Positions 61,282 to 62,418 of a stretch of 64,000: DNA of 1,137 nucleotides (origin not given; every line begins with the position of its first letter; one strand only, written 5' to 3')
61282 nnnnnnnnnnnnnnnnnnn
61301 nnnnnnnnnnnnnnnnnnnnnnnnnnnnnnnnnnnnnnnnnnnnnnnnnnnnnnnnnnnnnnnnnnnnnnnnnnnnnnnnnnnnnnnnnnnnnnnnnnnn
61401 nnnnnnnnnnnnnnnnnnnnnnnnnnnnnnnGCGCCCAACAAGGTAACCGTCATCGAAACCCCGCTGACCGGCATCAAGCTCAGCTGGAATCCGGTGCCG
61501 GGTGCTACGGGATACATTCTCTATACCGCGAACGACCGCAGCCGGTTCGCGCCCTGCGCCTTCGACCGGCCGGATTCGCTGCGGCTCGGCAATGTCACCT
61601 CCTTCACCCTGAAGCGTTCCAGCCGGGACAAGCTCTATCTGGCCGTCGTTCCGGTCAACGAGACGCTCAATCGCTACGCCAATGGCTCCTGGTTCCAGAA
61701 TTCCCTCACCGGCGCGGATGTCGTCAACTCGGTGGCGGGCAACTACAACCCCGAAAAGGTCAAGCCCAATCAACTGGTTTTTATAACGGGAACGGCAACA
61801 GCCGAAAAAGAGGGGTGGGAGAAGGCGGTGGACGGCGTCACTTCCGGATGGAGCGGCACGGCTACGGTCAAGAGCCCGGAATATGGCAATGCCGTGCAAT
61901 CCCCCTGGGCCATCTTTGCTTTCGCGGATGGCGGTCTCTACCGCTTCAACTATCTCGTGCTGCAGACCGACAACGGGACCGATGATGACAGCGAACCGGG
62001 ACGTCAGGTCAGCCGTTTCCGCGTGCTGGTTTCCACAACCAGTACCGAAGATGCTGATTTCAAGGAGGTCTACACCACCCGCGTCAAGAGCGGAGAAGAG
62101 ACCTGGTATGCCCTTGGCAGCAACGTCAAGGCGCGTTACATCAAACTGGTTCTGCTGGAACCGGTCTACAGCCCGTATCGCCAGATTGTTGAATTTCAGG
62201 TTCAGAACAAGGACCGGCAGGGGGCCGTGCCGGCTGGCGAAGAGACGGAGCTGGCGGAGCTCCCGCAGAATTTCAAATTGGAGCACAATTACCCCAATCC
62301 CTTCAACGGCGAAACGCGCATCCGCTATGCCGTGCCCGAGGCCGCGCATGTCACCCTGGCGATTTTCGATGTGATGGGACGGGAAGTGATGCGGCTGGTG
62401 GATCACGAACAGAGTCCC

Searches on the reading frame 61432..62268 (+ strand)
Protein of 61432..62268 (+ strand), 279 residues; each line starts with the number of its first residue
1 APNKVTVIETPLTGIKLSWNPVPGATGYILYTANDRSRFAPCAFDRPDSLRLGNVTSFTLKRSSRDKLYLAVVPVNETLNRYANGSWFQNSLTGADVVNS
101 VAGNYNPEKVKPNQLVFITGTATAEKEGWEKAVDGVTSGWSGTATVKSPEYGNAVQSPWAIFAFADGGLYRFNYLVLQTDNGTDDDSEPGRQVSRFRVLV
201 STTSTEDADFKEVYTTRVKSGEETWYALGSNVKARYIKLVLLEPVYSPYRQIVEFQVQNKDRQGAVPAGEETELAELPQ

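Call 8: search_protein_families(library=pfam, proteins=[window:61432-62268:+], max_evalue=10)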
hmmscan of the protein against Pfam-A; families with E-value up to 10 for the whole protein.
seq(279 aa): 2 families
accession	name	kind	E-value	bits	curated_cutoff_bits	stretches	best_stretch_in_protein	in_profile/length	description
PF00754.31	F5_F8_type_C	-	2.4e-05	24.9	28.2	1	122-244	4-116/127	F5/8 type C domain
PF22633.2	F5_F8_type_C_2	-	0.21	12.7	27.8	1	132-239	2-91/91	NedA-like, galactose-binding domain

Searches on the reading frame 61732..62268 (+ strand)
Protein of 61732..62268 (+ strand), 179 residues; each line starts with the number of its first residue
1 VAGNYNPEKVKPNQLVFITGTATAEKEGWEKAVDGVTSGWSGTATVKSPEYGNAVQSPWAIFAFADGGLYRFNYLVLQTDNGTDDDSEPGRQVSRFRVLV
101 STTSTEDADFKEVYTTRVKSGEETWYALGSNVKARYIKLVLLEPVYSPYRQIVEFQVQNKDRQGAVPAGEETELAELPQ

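Call 57: search_solved_structures(query=window:61732-62268:+, max_evalue=10, show_alignments=1)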
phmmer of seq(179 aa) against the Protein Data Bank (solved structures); distinct sequences matched with E-value up to 10: 2.
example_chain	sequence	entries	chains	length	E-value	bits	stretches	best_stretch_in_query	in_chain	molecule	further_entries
1fvu_B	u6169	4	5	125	1.4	12.1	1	92-156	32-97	BOTROCETIN BETA CHAIN | Botrocetin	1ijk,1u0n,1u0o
7tmf_A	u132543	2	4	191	1.8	11.8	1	45-85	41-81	NAD(P)H nitroreductase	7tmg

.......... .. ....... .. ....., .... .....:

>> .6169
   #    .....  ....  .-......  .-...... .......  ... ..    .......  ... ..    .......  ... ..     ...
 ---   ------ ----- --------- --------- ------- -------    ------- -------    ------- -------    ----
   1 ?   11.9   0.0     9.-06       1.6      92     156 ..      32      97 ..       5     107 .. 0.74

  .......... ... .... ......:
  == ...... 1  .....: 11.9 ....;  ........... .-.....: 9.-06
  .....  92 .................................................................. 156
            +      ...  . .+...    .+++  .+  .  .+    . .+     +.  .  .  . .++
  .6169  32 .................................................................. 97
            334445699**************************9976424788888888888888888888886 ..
